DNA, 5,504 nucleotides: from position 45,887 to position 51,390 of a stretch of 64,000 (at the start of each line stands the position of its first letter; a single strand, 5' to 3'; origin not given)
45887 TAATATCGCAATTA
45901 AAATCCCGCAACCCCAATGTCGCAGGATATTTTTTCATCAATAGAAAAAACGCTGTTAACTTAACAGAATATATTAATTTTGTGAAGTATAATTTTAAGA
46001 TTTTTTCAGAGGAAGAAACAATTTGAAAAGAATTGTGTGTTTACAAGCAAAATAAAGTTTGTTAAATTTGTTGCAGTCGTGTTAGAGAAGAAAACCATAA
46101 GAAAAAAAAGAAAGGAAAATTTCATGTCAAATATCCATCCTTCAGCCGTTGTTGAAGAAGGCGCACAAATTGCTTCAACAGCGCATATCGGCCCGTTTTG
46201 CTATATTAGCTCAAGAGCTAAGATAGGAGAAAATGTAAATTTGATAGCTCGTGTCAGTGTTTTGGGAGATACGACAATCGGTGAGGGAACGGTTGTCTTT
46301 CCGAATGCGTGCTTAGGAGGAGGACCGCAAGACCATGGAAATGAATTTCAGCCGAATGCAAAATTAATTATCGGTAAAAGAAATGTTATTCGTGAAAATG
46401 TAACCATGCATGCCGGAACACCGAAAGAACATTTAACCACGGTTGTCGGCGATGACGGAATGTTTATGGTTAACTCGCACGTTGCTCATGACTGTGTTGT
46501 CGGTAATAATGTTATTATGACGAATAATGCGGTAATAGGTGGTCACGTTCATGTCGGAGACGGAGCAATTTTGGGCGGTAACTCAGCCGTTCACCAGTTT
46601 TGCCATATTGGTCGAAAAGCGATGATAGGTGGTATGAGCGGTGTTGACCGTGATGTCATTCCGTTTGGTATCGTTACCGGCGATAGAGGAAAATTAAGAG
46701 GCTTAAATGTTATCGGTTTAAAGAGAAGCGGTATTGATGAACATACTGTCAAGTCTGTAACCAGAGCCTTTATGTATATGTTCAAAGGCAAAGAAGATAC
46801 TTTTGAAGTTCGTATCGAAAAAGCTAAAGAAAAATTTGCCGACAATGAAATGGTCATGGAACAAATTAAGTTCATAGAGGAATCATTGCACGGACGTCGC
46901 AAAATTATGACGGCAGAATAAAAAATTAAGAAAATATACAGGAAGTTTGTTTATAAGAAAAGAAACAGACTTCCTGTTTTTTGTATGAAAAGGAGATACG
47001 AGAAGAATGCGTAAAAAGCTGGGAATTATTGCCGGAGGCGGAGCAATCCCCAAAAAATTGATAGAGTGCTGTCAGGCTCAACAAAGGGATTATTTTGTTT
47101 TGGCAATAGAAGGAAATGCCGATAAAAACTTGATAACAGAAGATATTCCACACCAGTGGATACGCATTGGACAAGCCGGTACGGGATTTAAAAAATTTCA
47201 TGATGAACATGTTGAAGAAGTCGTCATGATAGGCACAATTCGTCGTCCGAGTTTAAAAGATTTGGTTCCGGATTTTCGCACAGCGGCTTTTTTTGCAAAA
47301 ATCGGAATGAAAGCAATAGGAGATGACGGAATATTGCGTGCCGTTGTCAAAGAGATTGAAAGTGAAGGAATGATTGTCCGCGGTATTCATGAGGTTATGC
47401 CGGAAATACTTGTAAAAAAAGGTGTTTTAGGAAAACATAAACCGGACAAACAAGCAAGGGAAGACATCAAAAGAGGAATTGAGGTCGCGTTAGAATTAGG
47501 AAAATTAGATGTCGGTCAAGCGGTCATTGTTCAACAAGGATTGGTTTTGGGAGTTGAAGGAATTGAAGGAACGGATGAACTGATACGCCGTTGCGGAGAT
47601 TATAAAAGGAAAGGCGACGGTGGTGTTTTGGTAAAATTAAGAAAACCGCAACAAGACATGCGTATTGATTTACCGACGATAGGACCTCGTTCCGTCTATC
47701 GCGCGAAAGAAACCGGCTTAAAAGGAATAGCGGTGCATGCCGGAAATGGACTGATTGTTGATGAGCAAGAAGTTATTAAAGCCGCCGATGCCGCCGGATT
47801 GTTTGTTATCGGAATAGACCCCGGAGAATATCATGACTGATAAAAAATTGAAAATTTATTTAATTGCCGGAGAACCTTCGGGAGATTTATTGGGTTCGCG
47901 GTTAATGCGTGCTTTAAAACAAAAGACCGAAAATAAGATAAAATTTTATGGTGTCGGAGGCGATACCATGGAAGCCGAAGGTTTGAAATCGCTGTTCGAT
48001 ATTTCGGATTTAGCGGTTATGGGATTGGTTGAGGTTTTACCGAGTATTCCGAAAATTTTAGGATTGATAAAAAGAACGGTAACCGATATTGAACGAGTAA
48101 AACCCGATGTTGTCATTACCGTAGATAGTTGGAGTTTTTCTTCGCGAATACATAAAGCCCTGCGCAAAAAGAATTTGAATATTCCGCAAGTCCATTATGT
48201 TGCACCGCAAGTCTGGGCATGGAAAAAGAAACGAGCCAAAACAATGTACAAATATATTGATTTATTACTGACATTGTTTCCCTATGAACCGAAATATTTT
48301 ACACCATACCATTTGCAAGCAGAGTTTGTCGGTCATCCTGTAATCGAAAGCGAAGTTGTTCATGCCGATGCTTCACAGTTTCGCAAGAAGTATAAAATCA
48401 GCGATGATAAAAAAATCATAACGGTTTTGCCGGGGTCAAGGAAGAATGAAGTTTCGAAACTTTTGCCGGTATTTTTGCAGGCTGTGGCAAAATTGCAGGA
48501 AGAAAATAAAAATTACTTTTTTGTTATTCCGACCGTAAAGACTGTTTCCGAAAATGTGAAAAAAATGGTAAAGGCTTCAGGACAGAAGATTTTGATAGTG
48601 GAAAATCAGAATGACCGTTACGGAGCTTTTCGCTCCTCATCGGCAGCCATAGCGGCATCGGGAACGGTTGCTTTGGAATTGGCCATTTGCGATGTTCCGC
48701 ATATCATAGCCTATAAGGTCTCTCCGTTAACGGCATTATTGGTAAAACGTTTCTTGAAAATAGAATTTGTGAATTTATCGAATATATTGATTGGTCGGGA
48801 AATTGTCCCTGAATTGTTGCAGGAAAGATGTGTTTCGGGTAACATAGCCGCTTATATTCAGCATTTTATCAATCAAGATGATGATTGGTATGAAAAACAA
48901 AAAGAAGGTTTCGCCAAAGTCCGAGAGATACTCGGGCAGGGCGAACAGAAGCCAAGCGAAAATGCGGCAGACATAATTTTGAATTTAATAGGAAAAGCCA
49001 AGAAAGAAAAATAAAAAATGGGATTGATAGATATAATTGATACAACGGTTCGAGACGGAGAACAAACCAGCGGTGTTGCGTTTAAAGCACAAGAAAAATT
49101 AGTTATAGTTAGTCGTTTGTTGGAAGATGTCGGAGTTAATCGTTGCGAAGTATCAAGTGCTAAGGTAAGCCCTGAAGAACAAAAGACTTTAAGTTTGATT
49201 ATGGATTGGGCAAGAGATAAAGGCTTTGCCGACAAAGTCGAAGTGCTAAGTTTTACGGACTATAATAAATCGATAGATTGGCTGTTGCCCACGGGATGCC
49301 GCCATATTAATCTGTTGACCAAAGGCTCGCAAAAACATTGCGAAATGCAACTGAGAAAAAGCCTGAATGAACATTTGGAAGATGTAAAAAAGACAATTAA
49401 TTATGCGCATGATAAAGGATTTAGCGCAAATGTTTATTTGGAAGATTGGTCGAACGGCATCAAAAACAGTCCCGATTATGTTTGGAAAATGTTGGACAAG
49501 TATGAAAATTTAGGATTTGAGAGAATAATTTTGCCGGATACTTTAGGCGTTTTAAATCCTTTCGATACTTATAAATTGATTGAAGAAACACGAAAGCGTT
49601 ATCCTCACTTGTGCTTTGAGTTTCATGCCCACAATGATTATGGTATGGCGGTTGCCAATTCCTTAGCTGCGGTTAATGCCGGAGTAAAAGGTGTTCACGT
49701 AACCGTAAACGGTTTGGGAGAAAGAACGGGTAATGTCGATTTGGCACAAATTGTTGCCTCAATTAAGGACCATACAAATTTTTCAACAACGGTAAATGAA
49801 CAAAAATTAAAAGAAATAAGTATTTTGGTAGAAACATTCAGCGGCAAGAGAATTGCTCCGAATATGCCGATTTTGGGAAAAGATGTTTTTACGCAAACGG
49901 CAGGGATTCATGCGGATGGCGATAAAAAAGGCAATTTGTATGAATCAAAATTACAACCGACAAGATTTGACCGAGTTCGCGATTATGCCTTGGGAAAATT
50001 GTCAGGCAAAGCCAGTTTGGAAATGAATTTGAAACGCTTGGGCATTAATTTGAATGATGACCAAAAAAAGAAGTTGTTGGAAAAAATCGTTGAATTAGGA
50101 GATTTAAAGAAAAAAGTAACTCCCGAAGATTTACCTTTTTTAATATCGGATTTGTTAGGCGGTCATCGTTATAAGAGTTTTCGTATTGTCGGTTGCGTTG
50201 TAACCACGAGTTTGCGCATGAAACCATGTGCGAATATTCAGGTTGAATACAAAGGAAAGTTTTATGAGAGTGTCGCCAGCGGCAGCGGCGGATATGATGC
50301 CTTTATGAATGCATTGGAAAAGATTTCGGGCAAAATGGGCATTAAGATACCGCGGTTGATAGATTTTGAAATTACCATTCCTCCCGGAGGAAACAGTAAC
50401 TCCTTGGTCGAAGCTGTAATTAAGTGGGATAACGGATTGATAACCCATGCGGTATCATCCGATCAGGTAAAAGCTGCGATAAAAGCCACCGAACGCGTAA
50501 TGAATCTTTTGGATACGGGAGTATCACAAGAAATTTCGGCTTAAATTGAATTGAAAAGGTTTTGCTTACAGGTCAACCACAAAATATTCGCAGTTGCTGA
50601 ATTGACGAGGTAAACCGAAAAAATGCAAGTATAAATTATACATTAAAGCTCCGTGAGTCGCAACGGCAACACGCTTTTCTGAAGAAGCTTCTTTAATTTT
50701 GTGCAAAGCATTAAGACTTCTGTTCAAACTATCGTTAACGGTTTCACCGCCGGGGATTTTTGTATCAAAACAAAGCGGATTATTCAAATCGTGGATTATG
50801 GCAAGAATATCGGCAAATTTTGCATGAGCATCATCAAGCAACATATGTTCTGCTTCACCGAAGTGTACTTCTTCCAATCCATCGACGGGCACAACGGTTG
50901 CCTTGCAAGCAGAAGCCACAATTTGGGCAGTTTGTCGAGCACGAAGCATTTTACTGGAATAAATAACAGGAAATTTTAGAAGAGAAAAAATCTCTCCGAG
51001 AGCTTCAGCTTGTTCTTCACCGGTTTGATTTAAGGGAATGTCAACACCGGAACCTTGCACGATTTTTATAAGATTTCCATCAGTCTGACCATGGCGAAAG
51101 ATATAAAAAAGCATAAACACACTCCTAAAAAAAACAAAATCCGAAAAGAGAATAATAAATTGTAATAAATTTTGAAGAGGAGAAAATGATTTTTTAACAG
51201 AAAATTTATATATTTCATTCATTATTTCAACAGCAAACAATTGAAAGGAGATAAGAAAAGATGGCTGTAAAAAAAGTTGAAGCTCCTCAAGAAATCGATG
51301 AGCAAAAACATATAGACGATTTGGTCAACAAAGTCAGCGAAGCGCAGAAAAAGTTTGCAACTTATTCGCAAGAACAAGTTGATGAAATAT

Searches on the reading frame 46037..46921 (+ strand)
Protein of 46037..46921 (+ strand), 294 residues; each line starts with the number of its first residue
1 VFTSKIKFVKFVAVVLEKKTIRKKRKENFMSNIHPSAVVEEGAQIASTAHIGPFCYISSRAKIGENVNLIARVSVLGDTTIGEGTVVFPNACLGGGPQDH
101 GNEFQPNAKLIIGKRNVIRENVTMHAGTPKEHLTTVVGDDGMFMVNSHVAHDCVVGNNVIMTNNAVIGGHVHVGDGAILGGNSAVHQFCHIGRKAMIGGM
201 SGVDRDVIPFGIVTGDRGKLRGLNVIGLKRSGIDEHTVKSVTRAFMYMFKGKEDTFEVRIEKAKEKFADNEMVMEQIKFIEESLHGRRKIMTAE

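Call 39: search_protein_families(library=pfam, proteins=[window:46037-46921:+], max_evalue=0.01)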
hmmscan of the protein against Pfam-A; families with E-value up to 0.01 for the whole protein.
window:46037-46921:+ (294 aa): 5 families
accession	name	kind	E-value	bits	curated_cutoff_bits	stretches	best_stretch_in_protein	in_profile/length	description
PF00132.30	Hexapep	-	4.3e-20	70.9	27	3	135-169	2-36/36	Bacterial transferase hexapeptide (six repeats)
PF13720.11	Acetyltransf_11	-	8e-17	61.9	24.5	1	206-286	1-80/82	Udp N-acetylglucosamine O-acyltransferase; Domain 2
PF25084.1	LbH_EIF2B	-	4.9e-07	30.2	54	1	141-203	33-99/105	EIF2B subunit epsilon LbH domain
PF21711.3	DCTN5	-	1.3e-05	25.4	40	0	143-220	81-153/182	Dynactin subunit 5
PF25087.1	GMPPB_C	-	0.0017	18.5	39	0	146-186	56-96/110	GMPPB C-terminal domain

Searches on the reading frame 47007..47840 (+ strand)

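Call 39: search_protein_families(library=pfam, proteins=[window:47007-47840:+], max_evalue=0.01)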
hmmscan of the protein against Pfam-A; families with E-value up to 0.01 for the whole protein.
window:47007-47840:+ (277 aa): 2 families
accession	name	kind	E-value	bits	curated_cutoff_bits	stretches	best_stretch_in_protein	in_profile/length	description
PF06230.17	LpxI_C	-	3.7e-48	163.1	25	1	137-268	1-131/131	LpxI C-terminal domain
PF17930.7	LpxI_N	-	5.3e-36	123.9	25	1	4-133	1-128/129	LpxI N-terminal domain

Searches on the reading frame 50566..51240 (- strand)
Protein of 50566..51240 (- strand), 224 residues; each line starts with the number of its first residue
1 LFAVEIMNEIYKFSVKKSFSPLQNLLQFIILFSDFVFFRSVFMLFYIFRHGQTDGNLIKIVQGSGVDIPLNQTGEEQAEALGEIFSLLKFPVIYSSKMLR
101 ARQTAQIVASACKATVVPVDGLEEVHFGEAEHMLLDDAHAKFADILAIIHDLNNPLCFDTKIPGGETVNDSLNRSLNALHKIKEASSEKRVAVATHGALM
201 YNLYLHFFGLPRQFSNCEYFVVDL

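Call 39: search_protein_families(library=pfam, proteins=[window:50566-51240:-], max_evalue=0.01)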
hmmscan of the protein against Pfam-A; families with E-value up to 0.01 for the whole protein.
window:50566-51240:- (224 aa): 1 family
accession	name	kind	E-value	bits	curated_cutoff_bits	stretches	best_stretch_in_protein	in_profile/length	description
PF00300.27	His_Phos_1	-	1.8e-38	132.6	21.7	1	46-214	2-165/194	Histidine phosphatase superfamily (branch 1)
